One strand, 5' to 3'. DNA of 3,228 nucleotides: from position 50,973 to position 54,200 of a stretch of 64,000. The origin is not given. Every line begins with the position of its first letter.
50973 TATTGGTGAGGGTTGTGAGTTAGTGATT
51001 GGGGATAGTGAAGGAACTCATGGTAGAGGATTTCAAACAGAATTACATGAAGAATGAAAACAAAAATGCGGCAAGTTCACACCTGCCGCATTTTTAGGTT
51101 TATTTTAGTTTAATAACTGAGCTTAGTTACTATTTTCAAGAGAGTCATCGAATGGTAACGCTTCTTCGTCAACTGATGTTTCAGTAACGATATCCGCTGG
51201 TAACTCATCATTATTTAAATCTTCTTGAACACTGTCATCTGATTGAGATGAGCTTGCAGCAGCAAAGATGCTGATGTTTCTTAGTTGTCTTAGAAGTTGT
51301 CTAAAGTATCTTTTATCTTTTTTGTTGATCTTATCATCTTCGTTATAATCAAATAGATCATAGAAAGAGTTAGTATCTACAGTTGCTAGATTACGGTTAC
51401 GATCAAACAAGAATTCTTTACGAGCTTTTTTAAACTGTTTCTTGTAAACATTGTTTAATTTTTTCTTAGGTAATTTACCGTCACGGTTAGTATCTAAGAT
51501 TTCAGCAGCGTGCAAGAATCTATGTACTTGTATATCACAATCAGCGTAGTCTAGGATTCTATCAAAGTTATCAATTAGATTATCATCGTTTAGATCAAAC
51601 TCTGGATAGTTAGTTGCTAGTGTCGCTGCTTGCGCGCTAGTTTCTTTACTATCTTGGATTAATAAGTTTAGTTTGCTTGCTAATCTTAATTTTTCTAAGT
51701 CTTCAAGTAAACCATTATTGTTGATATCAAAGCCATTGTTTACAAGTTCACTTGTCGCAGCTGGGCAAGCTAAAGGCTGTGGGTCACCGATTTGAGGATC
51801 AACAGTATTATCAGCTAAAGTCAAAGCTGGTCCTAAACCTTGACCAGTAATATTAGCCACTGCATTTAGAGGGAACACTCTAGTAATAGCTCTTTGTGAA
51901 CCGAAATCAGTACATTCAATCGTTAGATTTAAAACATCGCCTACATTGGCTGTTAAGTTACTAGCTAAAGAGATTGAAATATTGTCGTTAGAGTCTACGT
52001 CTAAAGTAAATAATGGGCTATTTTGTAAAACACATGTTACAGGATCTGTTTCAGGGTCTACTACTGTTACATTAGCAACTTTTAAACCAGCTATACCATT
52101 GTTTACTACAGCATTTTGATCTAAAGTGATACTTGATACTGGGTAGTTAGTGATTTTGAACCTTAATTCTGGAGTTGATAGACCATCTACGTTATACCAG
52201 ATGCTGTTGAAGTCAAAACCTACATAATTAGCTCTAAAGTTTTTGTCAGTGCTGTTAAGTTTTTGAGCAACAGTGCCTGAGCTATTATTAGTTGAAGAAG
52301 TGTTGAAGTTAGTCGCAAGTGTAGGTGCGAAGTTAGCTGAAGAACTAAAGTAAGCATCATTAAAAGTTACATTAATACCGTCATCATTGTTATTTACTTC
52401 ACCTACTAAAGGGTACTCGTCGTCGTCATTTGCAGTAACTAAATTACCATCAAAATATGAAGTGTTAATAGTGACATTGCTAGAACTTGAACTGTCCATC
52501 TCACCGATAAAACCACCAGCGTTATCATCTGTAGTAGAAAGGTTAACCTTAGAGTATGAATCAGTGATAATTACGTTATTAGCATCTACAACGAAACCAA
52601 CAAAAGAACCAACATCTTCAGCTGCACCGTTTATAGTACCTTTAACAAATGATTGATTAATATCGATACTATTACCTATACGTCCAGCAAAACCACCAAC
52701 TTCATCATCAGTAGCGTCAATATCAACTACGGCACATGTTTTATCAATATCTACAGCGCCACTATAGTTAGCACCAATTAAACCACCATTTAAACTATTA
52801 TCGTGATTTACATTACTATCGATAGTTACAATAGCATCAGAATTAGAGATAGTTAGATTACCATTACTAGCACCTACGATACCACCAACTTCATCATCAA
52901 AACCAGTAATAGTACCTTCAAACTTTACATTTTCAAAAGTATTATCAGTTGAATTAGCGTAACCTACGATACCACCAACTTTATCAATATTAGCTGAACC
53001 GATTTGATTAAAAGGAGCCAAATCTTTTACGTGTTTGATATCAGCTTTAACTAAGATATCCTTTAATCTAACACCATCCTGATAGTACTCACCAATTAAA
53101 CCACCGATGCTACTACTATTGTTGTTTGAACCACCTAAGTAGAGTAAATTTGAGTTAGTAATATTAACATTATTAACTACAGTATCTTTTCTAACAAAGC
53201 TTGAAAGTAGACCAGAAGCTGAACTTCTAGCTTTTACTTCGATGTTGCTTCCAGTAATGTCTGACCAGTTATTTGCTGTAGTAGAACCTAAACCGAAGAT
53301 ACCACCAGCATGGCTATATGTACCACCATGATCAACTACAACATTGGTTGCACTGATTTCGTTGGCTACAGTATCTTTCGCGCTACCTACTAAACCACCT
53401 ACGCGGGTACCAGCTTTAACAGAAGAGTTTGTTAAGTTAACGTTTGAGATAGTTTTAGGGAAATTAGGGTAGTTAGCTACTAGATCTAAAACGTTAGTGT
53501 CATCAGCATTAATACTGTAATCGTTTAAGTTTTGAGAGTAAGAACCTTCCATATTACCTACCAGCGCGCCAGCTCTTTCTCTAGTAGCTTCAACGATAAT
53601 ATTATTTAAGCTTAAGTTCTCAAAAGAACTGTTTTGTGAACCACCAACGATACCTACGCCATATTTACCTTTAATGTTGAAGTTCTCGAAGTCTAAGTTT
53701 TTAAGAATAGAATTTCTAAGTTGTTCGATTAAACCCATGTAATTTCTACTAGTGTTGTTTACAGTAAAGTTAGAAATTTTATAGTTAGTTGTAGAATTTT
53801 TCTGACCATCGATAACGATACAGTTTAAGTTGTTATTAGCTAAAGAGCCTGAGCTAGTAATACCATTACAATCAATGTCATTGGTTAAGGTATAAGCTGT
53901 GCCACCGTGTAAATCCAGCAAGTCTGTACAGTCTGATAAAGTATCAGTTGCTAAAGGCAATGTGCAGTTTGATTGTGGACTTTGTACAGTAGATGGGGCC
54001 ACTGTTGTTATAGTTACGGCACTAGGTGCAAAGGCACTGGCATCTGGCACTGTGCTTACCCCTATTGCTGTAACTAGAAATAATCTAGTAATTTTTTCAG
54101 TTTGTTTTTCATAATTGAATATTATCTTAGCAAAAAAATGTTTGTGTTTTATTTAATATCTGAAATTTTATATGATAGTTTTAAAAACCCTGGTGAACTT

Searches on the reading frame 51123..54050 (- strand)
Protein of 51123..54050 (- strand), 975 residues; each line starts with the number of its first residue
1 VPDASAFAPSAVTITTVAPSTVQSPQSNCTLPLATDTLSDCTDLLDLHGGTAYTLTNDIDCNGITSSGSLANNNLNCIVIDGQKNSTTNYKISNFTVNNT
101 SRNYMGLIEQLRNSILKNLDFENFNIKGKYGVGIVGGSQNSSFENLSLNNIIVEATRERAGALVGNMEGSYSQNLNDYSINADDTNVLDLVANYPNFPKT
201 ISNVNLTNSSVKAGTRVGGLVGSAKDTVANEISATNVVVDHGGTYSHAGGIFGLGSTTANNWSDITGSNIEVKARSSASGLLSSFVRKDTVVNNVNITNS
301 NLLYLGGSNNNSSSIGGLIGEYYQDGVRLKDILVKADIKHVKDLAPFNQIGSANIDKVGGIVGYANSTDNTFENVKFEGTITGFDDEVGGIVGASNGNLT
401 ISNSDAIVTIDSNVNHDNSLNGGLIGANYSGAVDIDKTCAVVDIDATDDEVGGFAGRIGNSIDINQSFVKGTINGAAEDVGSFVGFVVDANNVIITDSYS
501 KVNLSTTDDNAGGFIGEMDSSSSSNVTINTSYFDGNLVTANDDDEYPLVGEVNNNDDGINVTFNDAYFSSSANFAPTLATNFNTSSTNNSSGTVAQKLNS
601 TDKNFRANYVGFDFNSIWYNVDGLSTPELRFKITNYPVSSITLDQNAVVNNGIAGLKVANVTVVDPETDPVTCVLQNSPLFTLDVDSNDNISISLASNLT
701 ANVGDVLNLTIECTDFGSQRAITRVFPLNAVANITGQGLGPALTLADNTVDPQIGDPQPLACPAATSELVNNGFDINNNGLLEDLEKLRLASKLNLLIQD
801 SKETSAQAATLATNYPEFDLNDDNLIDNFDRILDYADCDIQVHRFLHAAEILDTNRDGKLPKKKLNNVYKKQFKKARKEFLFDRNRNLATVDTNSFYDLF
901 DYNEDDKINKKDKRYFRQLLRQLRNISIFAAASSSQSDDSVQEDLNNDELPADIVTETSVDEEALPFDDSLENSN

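Call 79: find_homologous_proteins(query=window:51123-54050:-, max_evalue=1e-10)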
Query window:51123-54050:- (975 aa): 6 proteins with E <= 1e-10 among 8000 candidates.
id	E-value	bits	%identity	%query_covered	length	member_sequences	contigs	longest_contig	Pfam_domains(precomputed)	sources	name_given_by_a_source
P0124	0.0e+0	2114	100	100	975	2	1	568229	-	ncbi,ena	-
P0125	2.5e-157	544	38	97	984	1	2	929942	-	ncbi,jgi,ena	jgi:hypothetical protein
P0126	1.0e-11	62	27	50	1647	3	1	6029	PF05342.20,PF13385.14,PF07581.18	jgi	jgi:hypothetical protein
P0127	1.2e-11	62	27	18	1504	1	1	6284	PF05342.20,PF07581.18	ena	-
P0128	3.0e-11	61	26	50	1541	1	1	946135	PF07581.18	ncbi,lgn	-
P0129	8.8e-11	59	32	20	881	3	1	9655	PF05342.20,PF07581.18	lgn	-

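Call 80: find_encoding_contigs(protein=P0125, flank=10000, max_places=2)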
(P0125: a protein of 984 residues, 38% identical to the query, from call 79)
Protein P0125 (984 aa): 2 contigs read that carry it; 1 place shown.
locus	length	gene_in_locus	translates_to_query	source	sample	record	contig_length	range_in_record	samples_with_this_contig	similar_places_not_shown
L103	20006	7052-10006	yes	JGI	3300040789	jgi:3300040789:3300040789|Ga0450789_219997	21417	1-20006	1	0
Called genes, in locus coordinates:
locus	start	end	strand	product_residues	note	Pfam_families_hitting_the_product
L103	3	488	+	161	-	PF02518:HATPase_c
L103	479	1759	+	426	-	PF00072:Response_reg (faint), PF00990:GGDEF (faint)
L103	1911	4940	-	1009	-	PF00675:Peptidase_M16, PF05193:Peptidase_M16_C, PF00675:Peptidase_M16, PF05193:Peptidase_M16_C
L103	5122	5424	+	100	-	PF02823:ATP-synt_DE_N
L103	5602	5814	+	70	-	-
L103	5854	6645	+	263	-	PF01743:PolyA_pol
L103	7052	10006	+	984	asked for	-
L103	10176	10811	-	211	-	PF00440:TetR_N, PF14246:TetR_C_7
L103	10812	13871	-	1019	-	PF00873:ACR_tran, PF02355:SecD_SecF_C (faint), PF03176:MMPL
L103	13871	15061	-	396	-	PF00364:Biotin_lipoyl (faint), PF25917:BSH_RND, PF25973:BSH_CzcB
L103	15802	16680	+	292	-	PF00106:adh_short, PF08659:KR, PF13561:adh_short_C2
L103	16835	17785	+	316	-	PF10503:Esterase_PHB, PF00561:Abhydrolase_1 (weak)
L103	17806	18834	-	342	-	-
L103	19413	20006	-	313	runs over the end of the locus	-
